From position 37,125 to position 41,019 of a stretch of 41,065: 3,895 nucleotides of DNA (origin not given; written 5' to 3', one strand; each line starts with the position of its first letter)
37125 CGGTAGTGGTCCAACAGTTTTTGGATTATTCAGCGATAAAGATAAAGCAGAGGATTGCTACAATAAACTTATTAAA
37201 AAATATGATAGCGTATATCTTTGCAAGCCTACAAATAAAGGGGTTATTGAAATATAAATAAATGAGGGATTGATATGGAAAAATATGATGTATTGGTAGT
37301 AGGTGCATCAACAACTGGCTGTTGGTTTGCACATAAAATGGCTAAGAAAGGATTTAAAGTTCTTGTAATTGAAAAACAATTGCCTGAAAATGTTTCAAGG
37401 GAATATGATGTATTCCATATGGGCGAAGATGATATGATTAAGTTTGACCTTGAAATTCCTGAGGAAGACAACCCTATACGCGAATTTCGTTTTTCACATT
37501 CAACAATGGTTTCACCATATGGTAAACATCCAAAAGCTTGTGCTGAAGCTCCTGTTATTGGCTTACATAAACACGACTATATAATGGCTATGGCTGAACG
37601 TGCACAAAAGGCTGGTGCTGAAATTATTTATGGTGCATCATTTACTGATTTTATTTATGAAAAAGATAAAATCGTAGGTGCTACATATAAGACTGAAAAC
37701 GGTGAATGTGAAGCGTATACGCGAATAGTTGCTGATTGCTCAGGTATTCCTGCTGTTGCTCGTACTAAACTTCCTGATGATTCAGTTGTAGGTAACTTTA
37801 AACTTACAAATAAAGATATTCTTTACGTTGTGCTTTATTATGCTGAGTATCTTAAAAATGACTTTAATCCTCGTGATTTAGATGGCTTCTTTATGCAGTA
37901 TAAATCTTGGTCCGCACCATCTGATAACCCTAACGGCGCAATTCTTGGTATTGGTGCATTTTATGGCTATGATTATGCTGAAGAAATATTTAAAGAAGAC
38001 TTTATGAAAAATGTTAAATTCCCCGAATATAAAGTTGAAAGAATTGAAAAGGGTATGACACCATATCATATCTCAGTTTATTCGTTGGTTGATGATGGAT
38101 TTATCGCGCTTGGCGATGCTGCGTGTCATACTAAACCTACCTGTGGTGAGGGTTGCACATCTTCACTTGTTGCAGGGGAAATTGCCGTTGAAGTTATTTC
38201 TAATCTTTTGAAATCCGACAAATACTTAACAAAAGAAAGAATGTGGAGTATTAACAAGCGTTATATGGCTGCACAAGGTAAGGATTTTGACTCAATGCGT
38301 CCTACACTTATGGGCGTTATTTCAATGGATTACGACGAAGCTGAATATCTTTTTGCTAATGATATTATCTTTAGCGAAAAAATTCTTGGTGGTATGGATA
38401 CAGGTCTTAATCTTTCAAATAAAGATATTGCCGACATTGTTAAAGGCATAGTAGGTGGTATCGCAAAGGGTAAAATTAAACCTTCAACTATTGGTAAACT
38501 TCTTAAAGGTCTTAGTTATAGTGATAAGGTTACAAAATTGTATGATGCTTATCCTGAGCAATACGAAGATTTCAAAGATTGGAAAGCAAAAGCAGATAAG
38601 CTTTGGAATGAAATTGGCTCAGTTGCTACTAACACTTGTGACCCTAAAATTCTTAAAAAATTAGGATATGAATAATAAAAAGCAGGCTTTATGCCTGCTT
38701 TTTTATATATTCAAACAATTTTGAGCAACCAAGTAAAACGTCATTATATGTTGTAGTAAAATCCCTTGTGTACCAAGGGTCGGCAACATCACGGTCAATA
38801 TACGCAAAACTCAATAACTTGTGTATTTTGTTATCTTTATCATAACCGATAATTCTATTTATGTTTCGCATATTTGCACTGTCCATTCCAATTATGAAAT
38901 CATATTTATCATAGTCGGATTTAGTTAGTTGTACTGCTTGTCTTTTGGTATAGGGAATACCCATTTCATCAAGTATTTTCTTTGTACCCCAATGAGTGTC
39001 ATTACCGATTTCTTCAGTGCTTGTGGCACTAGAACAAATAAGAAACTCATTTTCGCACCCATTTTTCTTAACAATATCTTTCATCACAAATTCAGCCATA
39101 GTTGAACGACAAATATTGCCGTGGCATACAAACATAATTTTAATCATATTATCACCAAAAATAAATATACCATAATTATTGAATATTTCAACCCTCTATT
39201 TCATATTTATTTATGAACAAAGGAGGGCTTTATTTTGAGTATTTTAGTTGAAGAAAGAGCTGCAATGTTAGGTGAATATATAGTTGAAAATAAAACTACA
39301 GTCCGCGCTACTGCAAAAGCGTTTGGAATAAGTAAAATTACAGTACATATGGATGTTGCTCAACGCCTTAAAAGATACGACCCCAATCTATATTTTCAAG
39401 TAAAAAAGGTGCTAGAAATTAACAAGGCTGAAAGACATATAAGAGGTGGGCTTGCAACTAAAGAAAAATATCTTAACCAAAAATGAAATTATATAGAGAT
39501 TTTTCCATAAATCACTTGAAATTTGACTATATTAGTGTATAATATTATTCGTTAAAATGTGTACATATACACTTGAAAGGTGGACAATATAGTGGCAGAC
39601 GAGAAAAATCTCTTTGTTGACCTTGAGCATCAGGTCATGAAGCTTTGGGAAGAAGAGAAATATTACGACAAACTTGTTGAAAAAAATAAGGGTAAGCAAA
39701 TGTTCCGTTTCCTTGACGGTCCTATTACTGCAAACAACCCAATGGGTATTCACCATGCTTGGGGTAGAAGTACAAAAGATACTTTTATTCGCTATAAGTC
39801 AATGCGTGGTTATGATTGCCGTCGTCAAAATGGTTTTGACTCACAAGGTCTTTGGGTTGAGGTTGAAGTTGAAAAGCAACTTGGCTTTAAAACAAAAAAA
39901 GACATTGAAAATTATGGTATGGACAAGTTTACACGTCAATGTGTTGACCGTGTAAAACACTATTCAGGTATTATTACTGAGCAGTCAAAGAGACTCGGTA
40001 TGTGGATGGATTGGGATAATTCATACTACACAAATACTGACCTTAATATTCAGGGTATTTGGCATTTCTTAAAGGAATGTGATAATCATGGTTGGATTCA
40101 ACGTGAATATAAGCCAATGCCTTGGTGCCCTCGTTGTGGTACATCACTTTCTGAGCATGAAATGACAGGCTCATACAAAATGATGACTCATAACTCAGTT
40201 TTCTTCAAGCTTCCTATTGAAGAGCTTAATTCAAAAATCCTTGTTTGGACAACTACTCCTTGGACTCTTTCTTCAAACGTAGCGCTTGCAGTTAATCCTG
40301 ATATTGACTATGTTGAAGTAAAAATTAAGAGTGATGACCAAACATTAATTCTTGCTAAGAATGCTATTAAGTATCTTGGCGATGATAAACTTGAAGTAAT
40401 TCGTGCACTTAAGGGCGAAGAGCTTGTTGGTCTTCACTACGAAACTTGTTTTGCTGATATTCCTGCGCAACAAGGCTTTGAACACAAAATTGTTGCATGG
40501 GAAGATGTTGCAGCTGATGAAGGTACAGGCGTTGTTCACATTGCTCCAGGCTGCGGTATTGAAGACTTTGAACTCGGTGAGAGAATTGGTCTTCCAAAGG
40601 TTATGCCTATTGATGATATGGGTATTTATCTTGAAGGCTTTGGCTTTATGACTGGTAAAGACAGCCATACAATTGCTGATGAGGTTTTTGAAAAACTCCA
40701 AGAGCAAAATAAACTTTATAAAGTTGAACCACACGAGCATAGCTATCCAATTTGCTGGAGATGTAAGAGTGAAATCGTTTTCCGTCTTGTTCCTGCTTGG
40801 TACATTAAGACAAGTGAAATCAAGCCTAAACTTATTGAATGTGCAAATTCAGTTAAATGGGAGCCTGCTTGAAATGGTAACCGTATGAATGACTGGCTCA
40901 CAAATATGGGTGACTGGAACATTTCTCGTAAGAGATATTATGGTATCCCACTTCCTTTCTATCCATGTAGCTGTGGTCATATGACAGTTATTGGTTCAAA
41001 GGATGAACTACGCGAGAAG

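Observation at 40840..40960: Single in-frame TGA in ileS at a codon that aligns with a conserved Trp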

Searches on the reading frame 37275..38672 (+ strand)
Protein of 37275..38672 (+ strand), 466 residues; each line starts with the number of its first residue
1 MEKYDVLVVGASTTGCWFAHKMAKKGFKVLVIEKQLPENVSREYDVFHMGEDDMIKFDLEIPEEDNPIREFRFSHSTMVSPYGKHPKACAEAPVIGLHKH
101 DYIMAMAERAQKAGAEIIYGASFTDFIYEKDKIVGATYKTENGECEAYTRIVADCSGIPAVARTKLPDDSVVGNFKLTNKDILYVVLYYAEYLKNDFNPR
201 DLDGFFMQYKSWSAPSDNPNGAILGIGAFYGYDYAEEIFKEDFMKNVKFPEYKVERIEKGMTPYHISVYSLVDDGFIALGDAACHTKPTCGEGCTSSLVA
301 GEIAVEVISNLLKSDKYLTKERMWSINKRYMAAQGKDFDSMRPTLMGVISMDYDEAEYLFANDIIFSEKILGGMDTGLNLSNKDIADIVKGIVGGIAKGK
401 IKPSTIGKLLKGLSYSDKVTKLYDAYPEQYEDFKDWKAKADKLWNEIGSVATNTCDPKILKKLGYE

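Call 38: search_protein_families(library=pfam, proteins=[window:37275-38672:+], max_evalue=0.00001)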
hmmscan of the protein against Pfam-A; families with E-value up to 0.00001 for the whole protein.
window:37275-38672:+ (466 aa): 2 families
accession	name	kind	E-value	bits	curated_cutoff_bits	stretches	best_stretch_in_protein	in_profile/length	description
PF01266.30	DAO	-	8.7e-10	39.1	27.9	0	5-37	1-34/353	FAD dependent oxidoreductase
PF12831.13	FAD_oxidored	-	4e-06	26.8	27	0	5-35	1-31/416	FAD dependent oxidoreductase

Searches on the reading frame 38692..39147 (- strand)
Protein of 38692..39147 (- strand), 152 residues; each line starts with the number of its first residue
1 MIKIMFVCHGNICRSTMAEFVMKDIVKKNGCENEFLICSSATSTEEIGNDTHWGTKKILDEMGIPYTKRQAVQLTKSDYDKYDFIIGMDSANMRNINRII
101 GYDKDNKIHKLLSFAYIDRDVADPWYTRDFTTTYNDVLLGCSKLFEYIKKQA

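Call 38: search_protein_families(library=pfam, proteins=[window:38692-39147:-], max_evalue=0.00001)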
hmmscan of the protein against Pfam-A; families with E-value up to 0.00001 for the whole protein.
window:38692-39147:- (152 aa): 1 family
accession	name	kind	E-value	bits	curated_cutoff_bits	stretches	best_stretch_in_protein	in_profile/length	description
PF01451.26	LMWPc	-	1.1e-29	104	23.2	1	4-144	1-143/144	Low molecular weight phosphotyrosine protein phosphatase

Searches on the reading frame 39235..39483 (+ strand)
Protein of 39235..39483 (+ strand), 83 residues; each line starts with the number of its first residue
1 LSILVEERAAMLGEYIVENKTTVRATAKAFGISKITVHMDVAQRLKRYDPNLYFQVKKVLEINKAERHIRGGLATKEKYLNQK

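Call 38: search_protein_families(library=pfam, proteins=[window:39235-39483:+], max_evalue=0.00001)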
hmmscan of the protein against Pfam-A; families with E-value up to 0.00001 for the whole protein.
window:39235-39483:+ (83 aa): 1 family
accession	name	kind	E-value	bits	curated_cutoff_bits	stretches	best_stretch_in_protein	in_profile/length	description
PF12116.14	SpoIIID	-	2.1e-34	117.9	27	1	5-82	4-81/82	Stage III sporulation protein D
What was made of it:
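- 39235..39486 (+): spoIIID, the conserved upstream neighbour. It ends in TGA, which shows that this is the native ileS locus and that TGA is a stop here. Pfam SpoIIID at 2e-34 (call 38).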

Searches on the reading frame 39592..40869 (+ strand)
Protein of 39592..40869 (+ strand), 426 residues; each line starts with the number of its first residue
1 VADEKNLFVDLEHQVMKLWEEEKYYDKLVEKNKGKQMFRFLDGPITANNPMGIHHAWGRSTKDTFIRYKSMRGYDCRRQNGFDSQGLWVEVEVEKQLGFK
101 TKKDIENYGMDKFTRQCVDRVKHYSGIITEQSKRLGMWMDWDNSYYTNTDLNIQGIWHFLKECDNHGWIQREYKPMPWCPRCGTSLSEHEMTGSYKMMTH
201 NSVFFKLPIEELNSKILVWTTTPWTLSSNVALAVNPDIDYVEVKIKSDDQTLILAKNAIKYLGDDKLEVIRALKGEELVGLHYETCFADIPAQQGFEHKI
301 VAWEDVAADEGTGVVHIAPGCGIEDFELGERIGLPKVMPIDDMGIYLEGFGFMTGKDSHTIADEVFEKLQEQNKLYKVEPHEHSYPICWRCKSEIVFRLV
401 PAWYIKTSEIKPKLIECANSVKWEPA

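Call 11: list_cluster_members(proteins=[P0002, window:39592-40869:+, P0039, P0001])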
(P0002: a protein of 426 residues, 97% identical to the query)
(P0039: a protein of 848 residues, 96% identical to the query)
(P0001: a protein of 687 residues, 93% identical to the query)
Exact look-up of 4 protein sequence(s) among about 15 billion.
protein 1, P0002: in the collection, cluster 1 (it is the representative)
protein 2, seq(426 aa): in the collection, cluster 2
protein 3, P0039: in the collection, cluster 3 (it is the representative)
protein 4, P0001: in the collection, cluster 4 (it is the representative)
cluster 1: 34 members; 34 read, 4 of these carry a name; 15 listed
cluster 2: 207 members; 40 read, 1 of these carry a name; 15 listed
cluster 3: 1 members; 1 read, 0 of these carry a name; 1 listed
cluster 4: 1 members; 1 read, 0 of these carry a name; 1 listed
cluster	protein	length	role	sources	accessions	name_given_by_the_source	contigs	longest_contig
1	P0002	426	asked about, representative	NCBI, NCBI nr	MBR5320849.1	MAG: class I tRNA ligase family protein, partial [Clostridia bacterium] | class I tRNA ligase family protein [Clostridia bacterium]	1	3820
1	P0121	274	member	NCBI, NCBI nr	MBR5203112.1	MAG: class I tRNA ligase family protein, partial [Clostridia bacterium] | class I tRNA ligase family protein [Clostridia bacterium]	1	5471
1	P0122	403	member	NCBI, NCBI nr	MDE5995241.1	MAG: class I tRNA ligase family protein [Oscillospiraceae bacterium] | class I tRNA ligase family protein [Oscillospiraceae bacterium]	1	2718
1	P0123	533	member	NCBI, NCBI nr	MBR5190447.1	MAG: class I tRNA ligase family protein, partial [Clostridia bacterium] | class I tRNA ligase family protein [Clostridia bacterium]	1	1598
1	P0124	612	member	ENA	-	-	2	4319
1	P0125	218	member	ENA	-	-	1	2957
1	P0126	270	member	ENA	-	-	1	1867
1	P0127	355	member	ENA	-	-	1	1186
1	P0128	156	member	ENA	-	-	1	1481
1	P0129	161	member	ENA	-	-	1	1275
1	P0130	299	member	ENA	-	-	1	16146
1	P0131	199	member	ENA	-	-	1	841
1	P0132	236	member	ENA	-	-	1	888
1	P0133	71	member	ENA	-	-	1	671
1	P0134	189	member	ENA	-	-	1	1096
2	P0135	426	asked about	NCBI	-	-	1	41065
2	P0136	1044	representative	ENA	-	-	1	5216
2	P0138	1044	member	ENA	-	-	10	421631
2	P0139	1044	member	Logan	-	-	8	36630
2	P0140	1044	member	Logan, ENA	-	-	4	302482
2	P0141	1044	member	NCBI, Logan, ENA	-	-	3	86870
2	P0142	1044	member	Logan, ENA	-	-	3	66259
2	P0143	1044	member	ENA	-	-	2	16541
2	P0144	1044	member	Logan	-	-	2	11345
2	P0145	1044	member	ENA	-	-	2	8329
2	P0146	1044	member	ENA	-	-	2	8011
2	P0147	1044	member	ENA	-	-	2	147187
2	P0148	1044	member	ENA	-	-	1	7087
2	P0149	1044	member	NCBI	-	-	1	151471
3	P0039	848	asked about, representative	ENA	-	-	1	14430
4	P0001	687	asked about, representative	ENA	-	-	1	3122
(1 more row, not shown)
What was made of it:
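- On Contig-end assembly or sequencing artefact: The window is the whole contig (call 11).
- (1) The window is the entire 41,065-nt contig (call 11), so the TGA is 195 nt from a contig end.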

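Call 14: find_encoding_contigs(protein=P0140, flank=6000, max_places=6)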
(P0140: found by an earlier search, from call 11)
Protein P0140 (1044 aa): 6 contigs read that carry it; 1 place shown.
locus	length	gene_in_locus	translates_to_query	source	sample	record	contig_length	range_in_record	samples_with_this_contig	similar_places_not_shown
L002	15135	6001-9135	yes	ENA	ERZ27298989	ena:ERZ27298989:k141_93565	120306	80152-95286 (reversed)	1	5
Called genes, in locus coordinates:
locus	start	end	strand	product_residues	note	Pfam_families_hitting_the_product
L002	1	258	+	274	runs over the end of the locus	PF02811:PHP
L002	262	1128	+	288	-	PF22700:MVD-like_N (faint), PF00288:GHMP_kinases_N, PF08544:GHMP_kinases_C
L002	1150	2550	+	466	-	PF00890:FAD_binding_2 (faint), PF01266:DAO (faint), PF01494:FAD_binding_3 (faint), PF12831:FAD_oxidored (faint)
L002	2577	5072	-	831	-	-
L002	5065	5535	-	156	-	PF01451:LMWPc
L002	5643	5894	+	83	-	PF12116:SpoIIID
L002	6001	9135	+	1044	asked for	PF00133:tRNA-synt_1, PF09334:tRNA-synt_1g (weak), PF08264:Anticodon_1, PF19302:DUF5915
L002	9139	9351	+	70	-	PF08984:DUF1858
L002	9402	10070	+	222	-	PF12847:Methyltransf_18, PF04816:TrmK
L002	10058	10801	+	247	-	PF01784:DUF34_NIF3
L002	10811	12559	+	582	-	PF05833:NFACT_N, PF05670:NFACT-R_1, PF18297:NFACT-R_2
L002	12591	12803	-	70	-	PF04070:DUF378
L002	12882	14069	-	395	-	PF00438:S-AdoMet_synt_N, PF02772:S-AdoMet_synt_M, PF02773:S-AdoMet_synt_C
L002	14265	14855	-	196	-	PF12822:ECF_trnsprt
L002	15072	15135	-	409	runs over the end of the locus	PF07690:MFS_1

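Call 18: find_related_loci(query=P0135, collection=genome_contigs, flank=4000)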
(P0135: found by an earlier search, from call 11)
Query P0135 (426 aa) in genome_contigs; peptide patterns used: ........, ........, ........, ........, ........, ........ (x = any residue, [..] = any of these).
445 stretches matched a pattern; 406 encode a relative of the query (tblastn E <= 1e-3); the best 80 are kept; 80 distinct loci.
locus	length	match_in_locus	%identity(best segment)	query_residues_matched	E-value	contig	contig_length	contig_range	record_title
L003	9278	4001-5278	97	1-426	0e+0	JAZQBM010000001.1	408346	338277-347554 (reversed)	MAG: Candidatus Fimenecus sp. isolate T1900044641_TS20190107.MAGScoT_cleanbin_000004 SGB_1252_k141_1314330, whole genome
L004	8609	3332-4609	97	1-426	0e+0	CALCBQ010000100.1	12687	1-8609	MAG TPA_asm: uncultured Clostridia bacterium isolate SRR6425810_bin.63_CONCOCT_v1.1_MAG genome assembly, contig: ERZ1767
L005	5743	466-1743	97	1-426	0e+0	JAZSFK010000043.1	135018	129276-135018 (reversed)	MAG: Candidatus Fimenecus sp. isolate T1900044582_TS20190048.MAGScoT_cleanbin_000039 SGB_575_k141_982417, whole genome s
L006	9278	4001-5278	97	1-426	0e+0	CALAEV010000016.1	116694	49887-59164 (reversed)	MAG TPA_asm: uncultured Clostridia bacterium isolate SRR6425826_bin.30_CONCOCT_v1.1_MAG genome assembly, contig: ERZ1767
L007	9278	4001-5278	97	1-426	0e+0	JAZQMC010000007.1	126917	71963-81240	MAG: Candidatus Fimenecus sp. isolate T1900044607_TS20190073.MAGScoT_cleanbin_000013 SGB_760_k141_675549, whole genome s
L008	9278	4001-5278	97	1-426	0e+0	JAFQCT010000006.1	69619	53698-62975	MAG: Clostridia bacterium isolate RGIG1701 Goat_Cecum-2__c297708, whole genome shotgun sequence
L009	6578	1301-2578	96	1-426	0e+0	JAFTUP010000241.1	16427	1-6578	MAG: Clostridia bacterium isolate RGIG4164 Roe_deer_Colon-2__c491538, whole genome shotgun sequence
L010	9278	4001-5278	97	1-426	0e+0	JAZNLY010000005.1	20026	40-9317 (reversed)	MAG: Candidatus Fimenecus sp. isolate T1900044665_TS20190131.MAGScoT_cleanbin_000035 SGB_1556_k141_3380646, whole genome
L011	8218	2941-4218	96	1-426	0e+0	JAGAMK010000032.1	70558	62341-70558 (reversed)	MAG: Clostridia bacterium isolate RGIG8575 Water_deer_Cecum-3__c300808, whole genome shotgun sequence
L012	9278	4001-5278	96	1-426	0e+0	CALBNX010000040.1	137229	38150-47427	MAG TPA_asm: uncultured Clostridia bacterium isolate SRR6425758_bin.113_CONCOCT_v1.1_MAG genome assembly, contig: ERZ176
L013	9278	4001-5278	96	1-426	0e+0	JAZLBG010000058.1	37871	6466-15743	MAG: Candidatus Fimenecus sp. isolate T1900045065_TC20190059.MAGScoT_cleanbin_000027 SGB_4592_k141_271934, whole genome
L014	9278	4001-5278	96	1-426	0e+0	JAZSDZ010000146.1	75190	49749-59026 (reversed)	MAG: Candidatus Fimenecus sp. isolate T1900044594_TS20190060.MAGScoT_cleanbin_000021 SGB_646_k141_696318, whole genome s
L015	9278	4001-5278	96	1-426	0e+0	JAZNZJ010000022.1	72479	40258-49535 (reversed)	MAG: Candidatus Fimenecus sp. isolate T1900044768_TS20190234.MAGScoT_cleanbin_000009 SGB_2435_k141_2066481, whole genome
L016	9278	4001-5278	96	1-426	0e+0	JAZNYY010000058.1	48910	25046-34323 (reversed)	MAG: Candidatus Fimenecus sp. isolate T1900044773_TS20190239.MAGScoT_cleanbin_000020 SGB_2459_k141_44213, whole genome s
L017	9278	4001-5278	96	1-426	0e+0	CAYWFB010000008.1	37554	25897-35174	MAG TPA_asm: uncultured Eubacteriales bacterium isolate SRP315200_co2_396 genome assembly, contig: NODE_550_length_37554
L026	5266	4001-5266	96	1-422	0e+0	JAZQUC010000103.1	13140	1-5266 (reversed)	MAG: Candidatus Fimenecus sp. isolate T1900045183_TC20190179.MAGScoT_cleanbin_000023 SGB_5251_k141_2339908, whole genome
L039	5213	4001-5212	95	1-404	0e+0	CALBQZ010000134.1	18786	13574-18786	MAG TPA_asm: uncultured Clostridia bacterium isolate SRR6425795_bin.12_CONCOCT_v1.1_MAG genome assembly, contig: ERZ1767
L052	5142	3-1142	96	47-426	0e+0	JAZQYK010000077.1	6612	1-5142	MAG: Candidatus Fimenecus sp. isolate T1900045160_TC20190154.MAGScoT_cleanbin_000049 SGB_5043_k141_696577, whole genome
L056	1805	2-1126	97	52-426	0e+0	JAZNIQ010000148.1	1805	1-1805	MAG: Candidatus Fimenecus sp. isolate T1900044684_TS20190150.MAGScoT_cleanbin_000038 SGB_1712_k141_1222667, whole genome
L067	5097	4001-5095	96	1-365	0e+0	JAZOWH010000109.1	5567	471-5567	MAG: Candidatus Fimenecus sp. isolate T1900045523_YK20190217.MAGScoT_cleanbin_000058 SGB_7656_k141_1662373, whole genome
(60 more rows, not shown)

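Call 28: find_encoding_contigs(protein=P0141, flank=10000, max_places=4)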
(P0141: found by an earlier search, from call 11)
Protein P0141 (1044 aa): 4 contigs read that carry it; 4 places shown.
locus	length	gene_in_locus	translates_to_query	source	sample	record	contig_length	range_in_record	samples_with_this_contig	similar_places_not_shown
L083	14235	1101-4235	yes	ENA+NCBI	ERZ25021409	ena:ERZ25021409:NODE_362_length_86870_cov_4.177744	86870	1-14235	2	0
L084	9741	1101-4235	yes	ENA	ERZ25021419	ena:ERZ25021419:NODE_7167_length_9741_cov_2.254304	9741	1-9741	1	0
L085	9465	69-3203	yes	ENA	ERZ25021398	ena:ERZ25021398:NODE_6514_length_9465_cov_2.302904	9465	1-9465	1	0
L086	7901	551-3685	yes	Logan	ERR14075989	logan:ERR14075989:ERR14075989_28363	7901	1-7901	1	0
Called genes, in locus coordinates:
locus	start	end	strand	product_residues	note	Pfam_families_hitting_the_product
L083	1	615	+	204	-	?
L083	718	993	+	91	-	PF12116:SpoIIID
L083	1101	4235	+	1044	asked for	PF00133:tRNA-synt_1, PF09334:tRNA-synt_1g (weak), PF08264:Anticodon_1, PF19302:DUF5915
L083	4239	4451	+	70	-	PF08984:DUF1858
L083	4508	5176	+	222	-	PF12847:Methyltransf_18, PF04816:TrmK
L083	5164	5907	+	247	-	PF01784:DUF34_NIF3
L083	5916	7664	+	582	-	PF05833:NFACT_N, PF05670:NFACT-R_1, PF18297:NFACT-R_2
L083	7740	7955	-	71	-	PF04070:DUF378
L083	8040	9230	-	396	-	PF00438:S-AdoMet_synt_N, PF02772:S-AdoMet_synt_M, PF02773:S-AdoMet_synt_C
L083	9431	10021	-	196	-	PF12822:ECF_trnsprt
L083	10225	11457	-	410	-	PF07690:MFS_1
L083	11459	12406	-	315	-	PF20511:PMI_typeI_cat, PF21621:MPI_cupin_dom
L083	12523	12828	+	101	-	-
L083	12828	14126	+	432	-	PF00884:Sulfatase, PF01663:Phosphodiest, PF01676:Metalloenzyme (faint), PF16347:SGSH_C (weak)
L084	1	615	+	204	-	?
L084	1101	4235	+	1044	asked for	PF00133:tRNA-synt_1, PF09334:tRNA-synt_1g (weak), PF08264:Anticodon_1, PF19302:DUF5915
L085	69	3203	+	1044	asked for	PF00133:tRNA-synt_1, PF09334:tRNA-synt_1g (weak), PF08264:Anticodon_1, PF19302:DUF5915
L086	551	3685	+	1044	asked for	PF00133:tRNA-synt_1, PF09334:tRNA-synt_1g (weak), PF08264:Anticodon_1, PF19302:DUF5915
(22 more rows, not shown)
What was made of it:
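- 39592..41065 (+): 5' 1474 nt (491 codons) of ileS. It encodes a type-2 isoleucyl-tRNA synthetase with the non-canonical GIHH signature motif and is cut off by the contig end. Full-length relatives are 1044 aa, with the same spoIIID-ileS synteny (calls 11, 14, 28).
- On Isoleucyl-tRNA synthetase, type 2 (IleRS2), G/AXHH subgroup: Full-length relatives (1044 aa) have Anticodon_1 and DUF5915 (calls 14, 28).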

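Call 42: find_encoding_contigs(protein=P0123, flank=3000, max_places=4)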
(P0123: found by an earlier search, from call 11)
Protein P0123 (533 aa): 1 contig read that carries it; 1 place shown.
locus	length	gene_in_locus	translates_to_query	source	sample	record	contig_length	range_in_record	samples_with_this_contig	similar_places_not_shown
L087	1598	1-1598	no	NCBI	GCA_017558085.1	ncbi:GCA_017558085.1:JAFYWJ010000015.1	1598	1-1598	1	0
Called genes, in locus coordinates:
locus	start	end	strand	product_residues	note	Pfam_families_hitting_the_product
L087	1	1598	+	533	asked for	PF00133:tRNA-synt_1, PF09334:tRNA-synt_1g (weak), PF08264:Anticodon_1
